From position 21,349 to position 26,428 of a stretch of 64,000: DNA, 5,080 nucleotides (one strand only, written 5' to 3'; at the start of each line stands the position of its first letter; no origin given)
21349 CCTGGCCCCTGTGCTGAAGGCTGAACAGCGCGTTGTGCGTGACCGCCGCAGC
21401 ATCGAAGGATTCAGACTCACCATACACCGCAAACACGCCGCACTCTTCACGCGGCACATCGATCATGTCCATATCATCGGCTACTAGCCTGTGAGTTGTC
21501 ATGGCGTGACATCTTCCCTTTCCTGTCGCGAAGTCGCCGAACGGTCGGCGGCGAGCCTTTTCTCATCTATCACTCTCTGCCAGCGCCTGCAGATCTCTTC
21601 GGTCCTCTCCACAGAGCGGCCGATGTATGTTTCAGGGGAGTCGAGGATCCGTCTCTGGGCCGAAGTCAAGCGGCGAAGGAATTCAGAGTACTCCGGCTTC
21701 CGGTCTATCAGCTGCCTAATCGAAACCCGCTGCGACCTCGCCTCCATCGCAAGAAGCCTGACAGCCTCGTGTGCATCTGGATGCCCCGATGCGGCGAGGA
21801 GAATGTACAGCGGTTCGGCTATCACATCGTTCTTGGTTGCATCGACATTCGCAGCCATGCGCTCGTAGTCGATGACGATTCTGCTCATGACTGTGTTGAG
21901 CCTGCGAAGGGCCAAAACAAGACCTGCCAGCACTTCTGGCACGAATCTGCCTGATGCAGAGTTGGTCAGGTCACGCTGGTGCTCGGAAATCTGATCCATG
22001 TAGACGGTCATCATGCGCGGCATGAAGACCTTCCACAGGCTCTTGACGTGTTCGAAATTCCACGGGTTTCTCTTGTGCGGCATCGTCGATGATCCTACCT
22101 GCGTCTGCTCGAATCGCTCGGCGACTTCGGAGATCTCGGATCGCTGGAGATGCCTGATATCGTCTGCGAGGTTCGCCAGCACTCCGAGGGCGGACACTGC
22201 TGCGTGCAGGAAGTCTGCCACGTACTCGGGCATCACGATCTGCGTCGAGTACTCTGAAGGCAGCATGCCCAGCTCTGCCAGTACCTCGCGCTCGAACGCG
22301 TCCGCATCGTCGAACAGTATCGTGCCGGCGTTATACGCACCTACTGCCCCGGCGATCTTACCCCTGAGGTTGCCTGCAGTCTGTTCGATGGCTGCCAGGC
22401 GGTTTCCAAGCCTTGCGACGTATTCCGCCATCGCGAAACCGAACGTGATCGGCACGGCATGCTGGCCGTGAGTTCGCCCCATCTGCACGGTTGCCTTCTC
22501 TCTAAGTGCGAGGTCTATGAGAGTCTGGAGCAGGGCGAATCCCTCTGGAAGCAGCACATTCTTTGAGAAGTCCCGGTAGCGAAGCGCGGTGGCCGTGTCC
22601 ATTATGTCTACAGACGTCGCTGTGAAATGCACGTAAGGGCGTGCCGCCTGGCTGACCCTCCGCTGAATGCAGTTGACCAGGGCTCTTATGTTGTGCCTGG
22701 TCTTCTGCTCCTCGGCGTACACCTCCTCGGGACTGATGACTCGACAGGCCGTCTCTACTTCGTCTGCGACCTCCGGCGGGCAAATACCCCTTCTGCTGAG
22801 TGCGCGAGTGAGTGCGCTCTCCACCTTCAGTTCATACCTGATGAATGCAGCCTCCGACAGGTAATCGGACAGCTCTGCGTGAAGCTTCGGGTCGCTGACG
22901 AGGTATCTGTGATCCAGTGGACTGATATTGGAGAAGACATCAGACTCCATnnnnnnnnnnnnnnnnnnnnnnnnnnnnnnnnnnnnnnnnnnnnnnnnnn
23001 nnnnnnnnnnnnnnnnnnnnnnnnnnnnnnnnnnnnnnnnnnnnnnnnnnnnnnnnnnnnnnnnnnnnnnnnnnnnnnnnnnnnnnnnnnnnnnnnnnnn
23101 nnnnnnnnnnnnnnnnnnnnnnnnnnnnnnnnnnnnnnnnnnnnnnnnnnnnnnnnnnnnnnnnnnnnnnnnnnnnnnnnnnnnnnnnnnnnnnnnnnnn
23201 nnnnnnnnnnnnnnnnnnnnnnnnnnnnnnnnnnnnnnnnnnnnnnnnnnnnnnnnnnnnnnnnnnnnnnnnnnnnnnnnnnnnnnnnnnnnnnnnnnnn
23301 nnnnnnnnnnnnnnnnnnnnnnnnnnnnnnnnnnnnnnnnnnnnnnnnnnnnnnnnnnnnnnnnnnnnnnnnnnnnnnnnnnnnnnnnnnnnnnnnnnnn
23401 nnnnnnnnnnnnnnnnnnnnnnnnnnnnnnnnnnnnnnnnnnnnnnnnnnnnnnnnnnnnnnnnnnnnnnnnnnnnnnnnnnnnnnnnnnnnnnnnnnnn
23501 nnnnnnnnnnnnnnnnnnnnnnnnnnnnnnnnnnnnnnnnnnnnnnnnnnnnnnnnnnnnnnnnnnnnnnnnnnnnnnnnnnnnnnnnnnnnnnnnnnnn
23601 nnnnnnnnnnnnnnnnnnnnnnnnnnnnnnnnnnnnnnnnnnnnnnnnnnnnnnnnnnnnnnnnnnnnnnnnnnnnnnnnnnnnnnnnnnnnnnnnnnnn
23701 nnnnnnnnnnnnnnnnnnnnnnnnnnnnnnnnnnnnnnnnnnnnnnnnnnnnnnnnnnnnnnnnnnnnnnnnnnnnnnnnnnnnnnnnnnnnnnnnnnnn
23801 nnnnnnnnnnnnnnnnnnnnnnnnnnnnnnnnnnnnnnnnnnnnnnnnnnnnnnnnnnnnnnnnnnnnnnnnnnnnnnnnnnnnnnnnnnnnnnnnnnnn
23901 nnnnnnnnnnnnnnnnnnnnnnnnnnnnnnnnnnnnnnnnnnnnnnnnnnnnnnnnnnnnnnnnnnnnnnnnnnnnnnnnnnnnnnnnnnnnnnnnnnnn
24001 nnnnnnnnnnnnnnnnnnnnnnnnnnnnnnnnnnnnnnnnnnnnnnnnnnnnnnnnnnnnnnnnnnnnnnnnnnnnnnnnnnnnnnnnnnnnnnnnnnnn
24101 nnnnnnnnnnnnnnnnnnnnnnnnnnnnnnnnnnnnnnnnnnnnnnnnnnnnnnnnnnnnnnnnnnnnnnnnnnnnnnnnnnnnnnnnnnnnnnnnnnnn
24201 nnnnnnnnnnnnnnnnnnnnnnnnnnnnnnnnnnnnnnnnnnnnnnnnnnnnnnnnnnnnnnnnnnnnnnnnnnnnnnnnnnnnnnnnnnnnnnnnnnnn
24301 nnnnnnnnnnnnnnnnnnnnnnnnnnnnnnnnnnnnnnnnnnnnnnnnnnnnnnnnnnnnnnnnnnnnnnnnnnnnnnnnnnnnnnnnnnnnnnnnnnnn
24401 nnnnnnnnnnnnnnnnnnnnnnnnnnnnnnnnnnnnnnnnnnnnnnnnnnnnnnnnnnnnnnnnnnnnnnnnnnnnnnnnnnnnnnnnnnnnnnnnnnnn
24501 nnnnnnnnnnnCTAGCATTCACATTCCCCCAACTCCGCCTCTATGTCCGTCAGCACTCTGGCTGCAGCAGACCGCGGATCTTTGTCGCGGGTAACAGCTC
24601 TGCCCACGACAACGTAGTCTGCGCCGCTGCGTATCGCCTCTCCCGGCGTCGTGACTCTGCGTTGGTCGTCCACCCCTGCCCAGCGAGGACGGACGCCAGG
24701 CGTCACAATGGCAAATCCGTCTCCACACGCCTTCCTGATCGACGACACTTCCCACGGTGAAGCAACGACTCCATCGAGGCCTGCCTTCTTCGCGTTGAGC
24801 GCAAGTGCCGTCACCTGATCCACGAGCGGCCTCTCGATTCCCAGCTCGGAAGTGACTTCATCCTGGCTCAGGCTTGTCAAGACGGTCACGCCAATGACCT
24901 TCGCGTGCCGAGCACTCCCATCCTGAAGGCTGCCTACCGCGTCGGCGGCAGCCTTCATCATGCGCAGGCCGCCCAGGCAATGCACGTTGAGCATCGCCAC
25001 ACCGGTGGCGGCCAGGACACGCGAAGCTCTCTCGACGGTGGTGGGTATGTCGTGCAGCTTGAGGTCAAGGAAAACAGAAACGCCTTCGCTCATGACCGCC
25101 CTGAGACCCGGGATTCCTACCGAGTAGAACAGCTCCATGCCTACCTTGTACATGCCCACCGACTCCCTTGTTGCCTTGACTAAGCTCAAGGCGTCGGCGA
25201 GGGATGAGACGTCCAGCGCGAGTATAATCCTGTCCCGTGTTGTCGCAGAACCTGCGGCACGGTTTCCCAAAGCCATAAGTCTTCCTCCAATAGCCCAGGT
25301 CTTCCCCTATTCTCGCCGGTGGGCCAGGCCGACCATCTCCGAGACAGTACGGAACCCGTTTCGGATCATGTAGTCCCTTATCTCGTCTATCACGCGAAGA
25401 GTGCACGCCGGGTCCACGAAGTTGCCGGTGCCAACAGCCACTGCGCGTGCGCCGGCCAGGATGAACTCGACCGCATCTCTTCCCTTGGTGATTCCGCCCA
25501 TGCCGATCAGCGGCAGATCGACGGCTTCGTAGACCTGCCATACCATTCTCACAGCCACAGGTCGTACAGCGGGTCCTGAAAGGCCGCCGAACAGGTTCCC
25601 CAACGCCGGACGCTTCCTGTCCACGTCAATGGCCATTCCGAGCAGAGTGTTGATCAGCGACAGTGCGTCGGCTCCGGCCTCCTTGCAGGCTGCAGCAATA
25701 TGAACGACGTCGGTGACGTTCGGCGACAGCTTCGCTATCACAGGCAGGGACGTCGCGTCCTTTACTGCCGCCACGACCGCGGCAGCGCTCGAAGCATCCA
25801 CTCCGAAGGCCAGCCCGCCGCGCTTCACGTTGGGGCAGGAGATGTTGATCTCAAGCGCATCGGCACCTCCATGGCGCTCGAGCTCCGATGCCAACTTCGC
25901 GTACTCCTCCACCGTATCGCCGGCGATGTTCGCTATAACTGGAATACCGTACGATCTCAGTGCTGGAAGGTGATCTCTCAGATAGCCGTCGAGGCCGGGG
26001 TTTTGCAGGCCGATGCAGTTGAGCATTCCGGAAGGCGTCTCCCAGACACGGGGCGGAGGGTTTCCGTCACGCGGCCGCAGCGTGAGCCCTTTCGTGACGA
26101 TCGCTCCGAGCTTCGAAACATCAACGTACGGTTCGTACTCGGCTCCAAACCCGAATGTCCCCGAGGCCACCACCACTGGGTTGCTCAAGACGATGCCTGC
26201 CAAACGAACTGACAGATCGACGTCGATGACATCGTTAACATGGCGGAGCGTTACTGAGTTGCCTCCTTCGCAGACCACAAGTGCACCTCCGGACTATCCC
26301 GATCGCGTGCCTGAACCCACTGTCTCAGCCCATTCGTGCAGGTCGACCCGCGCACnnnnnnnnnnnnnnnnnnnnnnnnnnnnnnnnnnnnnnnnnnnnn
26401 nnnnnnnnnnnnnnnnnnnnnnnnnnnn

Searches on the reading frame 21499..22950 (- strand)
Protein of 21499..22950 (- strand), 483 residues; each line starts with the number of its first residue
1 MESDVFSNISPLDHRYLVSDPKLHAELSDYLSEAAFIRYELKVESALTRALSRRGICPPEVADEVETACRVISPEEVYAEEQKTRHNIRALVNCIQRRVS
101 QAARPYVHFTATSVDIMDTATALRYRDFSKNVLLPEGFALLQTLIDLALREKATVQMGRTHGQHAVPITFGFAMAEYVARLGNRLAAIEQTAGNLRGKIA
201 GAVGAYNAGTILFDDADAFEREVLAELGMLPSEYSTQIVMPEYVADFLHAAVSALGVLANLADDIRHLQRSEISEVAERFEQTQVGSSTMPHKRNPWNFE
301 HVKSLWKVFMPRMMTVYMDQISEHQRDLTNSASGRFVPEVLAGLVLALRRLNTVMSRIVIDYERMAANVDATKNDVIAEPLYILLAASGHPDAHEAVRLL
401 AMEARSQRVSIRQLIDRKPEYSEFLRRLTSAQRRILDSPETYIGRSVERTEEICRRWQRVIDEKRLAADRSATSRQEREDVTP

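Call 6: search_protein_families(library=ncbifam, proteins=[window:21499-22950:-])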
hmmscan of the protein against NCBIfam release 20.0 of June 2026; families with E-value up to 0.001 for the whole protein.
window:21499-22950:- (483 aa): 17 families
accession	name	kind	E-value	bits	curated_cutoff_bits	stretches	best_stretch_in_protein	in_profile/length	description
TIGR00928.1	purB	equivalog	3.5e-87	293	326.2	1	13-453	2-435/436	adenylosuccinate lyase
NF006764.0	PRK09285.1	equivalog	1.3e-64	218.3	446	1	3-451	3-453/456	adenylosuccinate lyase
NF006500.1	PRK08937.2-4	subfamily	2.7e-61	207.7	626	1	36-454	28-443/448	adenylosuccinate lyase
NF052536.2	CoM_syn_XcbD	exception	9.6e-61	205.8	600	1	26-427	18-419/443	3-sulfopropionylcysteine synthase XcbD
NF006554.0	PRK09053.1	equivalog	1.4e-51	175.8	595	1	25-457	16-448/453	3-carboxy-cis,cis-muconate cycloisomerase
TIGR02426.1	protocat_pcaB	equivalog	2.8e-45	154.7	355.75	1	24-355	8-335/338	3-carboxy-cis,cis-muconate cycloisomerase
NF052556.1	NtrsucLyaStm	equivalog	2.7e-34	118.8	650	1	30-446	30-456/466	nitrosuccinate lyase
NF004631.0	PRK05975.1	equivalog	4.3e-26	91.7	371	1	9-306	3-292/352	3-carboxy-cis,cis-muconate cycloisomerase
TIGR00838.1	argH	equivalog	3.2e-14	52.8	279.5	1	35-416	26-405/455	argininosuccinate lyase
NF009089.0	PRK12425.1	equivalog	2.9e-12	46.1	840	1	107-305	132-334/464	class II fumarate hydratase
NF008909.0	PRK12273.1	subfamily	1.7e-11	43.6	510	1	142-328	171-360/474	aspartate ammonia-lyase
TIGR00979.1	fumC_II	equivalog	1.9e-11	43.4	664.75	1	112-316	136-344/458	class II fumarate hydratase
NF008964.0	PRK12308.1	equivalog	3.2e-09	35.7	657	1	122-305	118-295/624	argininosuccinate lyase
NF011092.0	PRK14515.1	subfamily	2.6e-07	29.8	876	1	152-302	185-339/479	aspartate ammonia-lyase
TIGR00839.1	aspA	equivalog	1.1e-06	27.8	681.2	1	152-303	176-331/468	aspartate ammonia-lyase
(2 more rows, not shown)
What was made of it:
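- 17230..22950 (-): Controlled operon purB-purF-purN-purC-purD (tightly packed or overlapping genes). NCBIfam assignments (call 6).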

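Call 20: find_encoding_contigs(protein=window:21499-22950:-, flank=3000, max_places=4)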
Protein window:21499-22950:- (483 aa): 22 contigs read that carry it; 4 places shown.
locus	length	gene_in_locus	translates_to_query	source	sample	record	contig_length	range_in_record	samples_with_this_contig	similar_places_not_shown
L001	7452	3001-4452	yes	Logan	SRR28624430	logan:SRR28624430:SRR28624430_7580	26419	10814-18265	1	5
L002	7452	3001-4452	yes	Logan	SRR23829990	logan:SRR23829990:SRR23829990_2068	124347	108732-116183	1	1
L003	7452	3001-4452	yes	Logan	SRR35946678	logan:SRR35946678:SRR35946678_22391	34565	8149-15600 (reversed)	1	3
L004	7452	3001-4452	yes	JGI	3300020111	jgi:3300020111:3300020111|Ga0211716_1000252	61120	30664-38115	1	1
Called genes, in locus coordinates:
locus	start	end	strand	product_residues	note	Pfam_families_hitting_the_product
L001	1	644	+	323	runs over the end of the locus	PF01180:DHO_dh, PF01207:Dus (faint), PF03060:NMO (weak)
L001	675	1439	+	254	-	PF00215:OMPdecase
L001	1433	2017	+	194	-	PF00156:Pribosyltran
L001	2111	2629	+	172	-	PF00731:AIRC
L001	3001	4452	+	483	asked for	PF00206:Lyase_1, PF08328:ASL_C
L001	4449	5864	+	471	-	PF13522:GATase_6, PF13537:GATase_7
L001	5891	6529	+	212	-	PF00551:Formyl_trans_N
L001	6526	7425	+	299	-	PF01259:SAICAR_synt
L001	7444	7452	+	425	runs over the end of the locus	PF02844:GARS_N, PF01071:GARS_A, PF02655:ATP-grasp_3 (weak), PF02222:ATP-grasp (weak), PF02843:GARS_C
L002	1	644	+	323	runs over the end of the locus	PF01180:DHO_dh, PF01207:Dus (faint), PF03060:NMO (weak)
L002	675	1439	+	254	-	PF00215:OMPdecase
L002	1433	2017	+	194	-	PF00156:Pribosyltran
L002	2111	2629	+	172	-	PF00731:AIRC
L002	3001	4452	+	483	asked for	PF00206:Lyase_1, PF08328:ASL_C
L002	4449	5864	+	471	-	PF13522:GATase_6, PF13537:GATase_7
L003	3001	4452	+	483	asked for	PF00206:Lyase_1, PF08328:ASL_C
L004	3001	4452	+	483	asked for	PF00206:Lyase_1, PF08328:ASL_C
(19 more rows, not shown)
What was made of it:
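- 17230..22950 (-): Same gene order on independent contigs (call 20).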

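Call 30: find_related_loci(query=window:21499-22950:-, collection=metagenome_contigs, flank=2000)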
Query window:21499-22950:- (483 aa) in metagenome_contigs; peptide patterns used: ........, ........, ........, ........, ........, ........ (x = any residue, [..] = any of these).
338 stretches matched a pattern; 264 encode a relative of the query (tblastn E <= 1e-3); the best 80 are kept; 80 distinct loci.
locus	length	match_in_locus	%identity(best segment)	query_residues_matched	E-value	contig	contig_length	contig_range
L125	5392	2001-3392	75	1-464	0e+0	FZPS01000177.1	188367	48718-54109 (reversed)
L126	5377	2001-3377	63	1-459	0e+0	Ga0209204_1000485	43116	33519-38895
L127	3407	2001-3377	62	1-459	0e+0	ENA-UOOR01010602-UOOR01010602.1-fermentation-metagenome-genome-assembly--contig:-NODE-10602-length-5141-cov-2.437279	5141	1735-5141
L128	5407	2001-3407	62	1-464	0e+0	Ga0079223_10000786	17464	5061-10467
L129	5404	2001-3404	61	1-465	0e+0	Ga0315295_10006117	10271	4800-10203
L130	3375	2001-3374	61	1-458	0e+0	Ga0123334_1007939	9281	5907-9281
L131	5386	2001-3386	58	1-462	0e+0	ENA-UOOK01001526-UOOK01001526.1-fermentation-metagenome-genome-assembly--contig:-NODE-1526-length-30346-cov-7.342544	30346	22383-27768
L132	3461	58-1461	59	1-468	0e+0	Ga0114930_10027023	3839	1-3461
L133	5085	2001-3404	59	1-468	0e+0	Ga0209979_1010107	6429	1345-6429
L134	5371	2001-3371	61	1-457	0e+0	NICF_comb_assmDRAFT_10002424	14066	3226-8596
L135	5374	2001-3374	59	1-458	0e+0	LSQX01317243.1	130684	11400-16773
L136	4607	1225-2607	59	1-461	0e+0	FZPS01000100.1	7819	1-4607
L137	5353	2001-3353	59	4-454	0e+0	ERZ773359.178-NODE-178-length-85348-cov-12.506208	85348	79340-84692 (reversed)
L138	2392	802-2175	62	1-458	0e+0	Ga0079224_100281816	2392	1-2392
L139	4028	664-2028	59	4-459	0e+0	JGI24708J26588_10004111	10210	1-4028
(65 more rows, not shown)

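Call 54: list_cluster_members(proteins=[window:21499-22950:-])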
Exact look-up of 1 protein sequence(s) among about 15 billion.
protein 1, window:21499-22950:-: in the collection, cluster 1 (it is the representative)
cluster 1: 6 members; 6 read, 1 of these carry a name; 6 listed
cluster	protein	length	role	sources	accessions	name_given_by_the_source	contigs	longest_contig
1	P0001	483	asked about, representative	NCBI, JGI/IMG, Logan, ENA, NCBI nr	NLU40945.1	MAG: adenylosuccinate lyase [Firmicutes bacterium] | adenylosuccinate lyase [Bacillota bacterium]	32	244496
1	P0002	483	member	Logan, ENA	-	-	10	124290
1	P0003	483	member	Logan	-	-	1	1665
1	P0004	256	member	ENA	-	-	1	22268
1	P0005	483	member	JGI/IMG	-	-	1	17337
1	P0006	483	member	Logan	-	-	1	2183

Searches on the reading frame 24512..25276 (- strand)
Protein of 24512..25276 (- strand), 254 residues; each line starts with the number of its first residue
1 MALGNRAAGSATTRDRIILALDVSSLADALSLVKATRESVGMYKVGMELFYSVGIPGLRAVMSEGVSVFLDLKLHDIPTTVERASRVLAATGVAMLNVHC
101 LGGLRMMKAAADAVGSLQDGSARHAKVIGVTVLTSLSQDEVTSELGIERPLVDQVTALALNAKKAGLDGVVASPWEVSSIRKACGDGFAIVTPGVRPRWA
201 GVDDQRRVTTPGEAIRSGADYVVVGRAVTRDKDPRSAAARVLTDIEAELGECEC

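Call 6: search_protein_families(library=ncbifam, proteins=[window:24512-25276:-])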
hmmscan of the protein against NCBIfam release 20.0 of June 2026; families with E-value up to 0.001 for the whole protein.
window:24512-25276:- (254 aa): 7 families
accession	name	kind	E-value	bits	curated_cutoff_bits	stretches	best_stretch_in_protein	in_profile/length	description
NF001273.0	PRK00230.1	equivalog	1.2e-77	260.4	193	1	13-247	3-231/233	orotidine-5'-phosphate decarboxylase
TIGR01740.1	pyrF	equivalog_domain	6.3e-50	169.9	92.3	1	18-241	2-215/216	orotidine-5'-phosphate decarboxylase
NF010386.0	PRK13813.1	equivalog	4.6e-46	157.1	208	1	13-246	3-214/216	orotidine 5'-phosphate decarboxylase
TIGR03128.2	RuMP_HxlA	equivalog_domain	9.3e-06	25.5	200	0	19-79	3-65/205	3-hexulose-6-phosphate synthase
NF009833.0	PRK13307.1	equivalog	0.00028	19.9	274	1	212-248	346-382/392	bifunctional 5,6,7,8-tetrahydromethanopterin hydro-lyase/3-hexulose-6-phosphate synthase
NF005442.0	PRK07028.1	equivalog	0.00035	19.3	593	0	210-247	175-212/430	bifunctional hexulose-6-phosphate synthase/ribonuclease regulator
NF009832.1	PRK13306.1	subfamily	0.0005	19.6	250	0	17-242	5-207/215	3-dehydro-L-gulonate-6-phosphate decarboxylase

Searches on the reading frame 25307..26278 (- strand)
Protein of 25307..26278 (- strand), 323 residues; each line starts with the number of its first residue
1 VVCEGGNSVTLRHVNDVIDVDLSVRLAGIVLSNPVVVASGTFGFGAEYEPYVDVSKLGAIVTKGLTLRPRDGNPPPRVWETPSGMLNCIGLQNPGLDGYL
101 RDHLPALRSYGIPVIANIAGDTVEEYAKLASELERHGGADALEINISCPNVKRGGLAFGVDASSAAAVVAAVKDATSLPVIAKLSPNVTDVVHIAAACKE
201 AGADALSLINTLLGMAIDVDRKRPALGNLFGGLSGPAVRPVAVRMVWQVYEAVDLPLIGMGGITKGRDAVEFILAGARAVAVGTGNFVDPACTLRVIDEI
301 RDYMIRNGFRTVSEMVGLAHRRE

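Call 6: search_protein_families(library=ncbifam, proteins=[window:25307-26278:-])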
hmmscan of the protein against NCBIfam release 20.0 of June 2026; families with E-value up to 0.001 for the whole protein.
window:25307-26278:- (323 aa): 23 families
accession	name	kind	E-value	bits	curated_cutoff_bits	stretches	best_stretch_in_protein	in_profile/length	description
NF005574.0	PRK07259.1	equivalog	2.3e-130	434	269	1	21-320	4-303/304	dihydroorotate dehydrogenase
TIGR01037.2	pyrD_sub1_fam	subfamily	8e-114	379.7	270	1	22-320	1-300/300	dihydroorotate dehydrogenase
NF041011.1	dihydoor_dh_Arch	equivalog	2.1e-72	243.7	330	1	24-321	1-289/289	dihydroorotate dehydrogenase PyrD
NF006183.0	PRK08318.1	equivalog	4.3e-45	154.2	335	1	21-321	3-321/422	NAD-dependent dihydropyrimidine dehydrogenase subunit PreA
NF002702.0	PRK02506.1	equivalog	2e-40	138.9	301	1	20-317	2-307/313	dihydroorotate oxidase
NF005741.0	PRK07565.1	subfamily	2e-31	109.3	303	1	95-319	86-306/335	dihydroorotate dehydrogenase-like protein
NF003645.0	PRK05286.1-2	equivalog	2.2e-27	95.9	366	1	16-321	40-356/359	quinone-dependent dihydroorotate dehydrogenase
NF003652.0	PRK05286.2-5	equivalog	3.9e-27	95.4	267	1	10-312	39-352/353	quinone-dependent dihydroorotate dehydrogenase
NF003650.0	PRK05286.2-3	equivalog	2.4e-22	79.4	477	1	17-318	68-387/393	quinone-dependent dihydroorotate dehydrogenase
TIGR01036.1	pyrD_sub2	equivalog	2.9e-21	75.6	200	1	21-321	45-356/356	dihydroorotate dehydrogenase (quinone)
NF003651.0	PRK05286.2-4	equivalog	8.4e-21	74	448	1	11-320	51-376/377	quinone-dependent dihydroorotate dehydrogenase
NF003649.0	PRK05286.2-2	equivalog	1.6e-20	73.4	505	1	13-319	41-349/351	quinone-dependent dihydroorotate dehydrogenase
NF003648.0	PRK05286.2-1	equivalog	3.4e-20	72.2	433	1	13-321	42-357/360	quinone-dependent dihydroorotate dehydrogenase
NF003646.0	PRK05286.1-4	equivalog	1.6e-18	66.6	457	1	20-285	43-320/341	quinone-dependent dihydroorotate dehydrogenase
NF003647.0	PRK05286.1-5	equivalog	5.7e-13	48.4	619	1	21-318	48-352/354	quinone-dependent dihydroorotate dehydrogenase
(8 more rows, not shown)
